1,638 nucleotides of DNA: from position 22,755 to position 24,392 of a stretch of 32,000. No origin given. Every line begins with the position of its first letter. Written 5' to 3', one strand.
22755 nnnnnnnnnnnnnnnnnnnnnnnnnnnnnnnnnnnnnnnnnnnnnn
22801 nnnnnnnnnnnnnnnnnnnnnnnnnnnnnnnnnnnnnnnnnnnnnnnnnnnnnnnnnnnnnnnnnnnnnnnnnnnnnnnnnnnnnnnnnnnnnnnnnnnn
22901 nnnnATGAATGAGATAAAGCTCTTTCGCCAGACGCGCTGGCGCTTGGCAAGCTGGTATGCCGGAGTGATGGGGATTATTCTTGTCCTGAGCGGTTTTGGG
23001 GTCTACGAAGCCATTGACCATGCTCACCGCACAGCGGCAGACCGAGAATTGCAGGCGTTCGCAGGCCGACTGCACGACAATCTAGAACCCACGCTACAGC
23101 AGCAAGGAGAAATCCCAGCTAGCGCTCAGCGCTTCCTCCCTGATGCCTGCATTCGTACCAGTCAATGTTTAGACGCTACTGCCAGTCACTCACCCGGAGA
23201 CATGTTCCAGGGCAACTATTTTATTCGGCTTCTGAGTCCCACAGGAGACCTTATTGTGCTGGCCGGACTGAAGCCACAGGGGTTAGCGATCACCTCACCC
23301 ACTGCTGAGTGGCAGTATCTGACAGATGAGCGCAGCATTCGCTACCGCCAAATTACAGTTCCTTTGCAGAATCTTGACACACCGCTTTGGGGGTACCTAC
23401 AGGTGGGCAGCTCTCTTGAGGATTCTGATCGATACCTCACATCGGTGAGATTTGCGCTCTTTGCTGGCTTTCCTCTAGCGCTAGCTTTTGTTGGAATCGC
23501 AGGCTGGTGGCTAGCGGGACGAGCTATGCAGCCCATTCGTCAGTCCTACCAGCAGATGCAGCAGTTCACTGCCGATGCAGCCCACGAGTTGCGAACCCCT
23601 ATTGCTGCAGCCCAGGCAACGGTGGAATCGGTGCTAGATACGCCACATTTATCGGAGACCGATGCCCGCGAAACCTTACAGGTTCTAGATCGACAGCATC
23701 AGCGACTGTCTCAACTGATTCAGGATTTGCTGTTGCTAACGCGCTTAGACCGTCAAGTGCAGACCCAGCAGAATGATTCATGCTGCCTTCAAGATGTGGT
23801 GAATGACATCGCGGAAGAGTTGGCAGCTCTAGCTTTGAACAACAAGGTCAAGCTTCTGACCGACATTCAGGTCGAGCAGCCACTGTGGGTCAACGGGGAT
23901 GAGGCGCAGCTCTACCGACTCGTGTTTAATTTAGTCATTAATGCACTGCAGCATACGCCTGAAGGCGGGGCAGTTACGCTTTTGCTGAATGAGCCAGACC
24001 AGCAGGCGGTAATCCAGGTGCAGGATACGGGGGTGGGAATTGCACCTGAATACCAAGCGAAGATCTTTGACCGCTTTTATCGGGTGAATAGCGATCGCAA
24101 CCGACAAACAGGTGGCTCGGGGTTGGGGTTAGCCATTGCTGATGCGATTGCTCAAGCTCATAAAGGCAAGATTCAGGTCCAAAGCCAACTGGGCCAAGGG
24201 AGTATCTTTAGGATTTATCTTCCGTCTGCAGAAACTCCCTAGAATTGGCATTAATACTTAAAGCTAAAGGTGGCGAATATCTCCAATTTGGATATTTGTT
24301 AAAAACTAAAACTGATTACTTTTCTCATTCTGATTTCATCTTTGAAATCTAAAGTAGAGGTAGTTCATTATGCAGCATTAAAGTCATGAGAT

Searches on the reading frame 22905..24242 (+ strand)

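Call 87: search_protein_families(library=pfam, proteins=[window:22905-24242:+], max_evalue=0.0001)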
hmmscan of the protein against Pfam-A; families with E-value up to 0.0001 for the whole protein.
window:22905-24242:+ (445 aa): 2 families
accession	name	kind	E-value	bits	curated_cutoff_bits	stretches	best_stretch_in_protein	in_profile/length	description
PF02518.31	HATPase_c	-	1.4e-29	103.2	26.4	1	331-441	1-109/111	Histidine kinase-, DNA gyrase B-, and HSP90-like ATPase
PF00512.31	HisKA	-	2.7e-15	56.6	26.9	1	218-283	2-65/66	His Kinase A (phospho-acceptor) domain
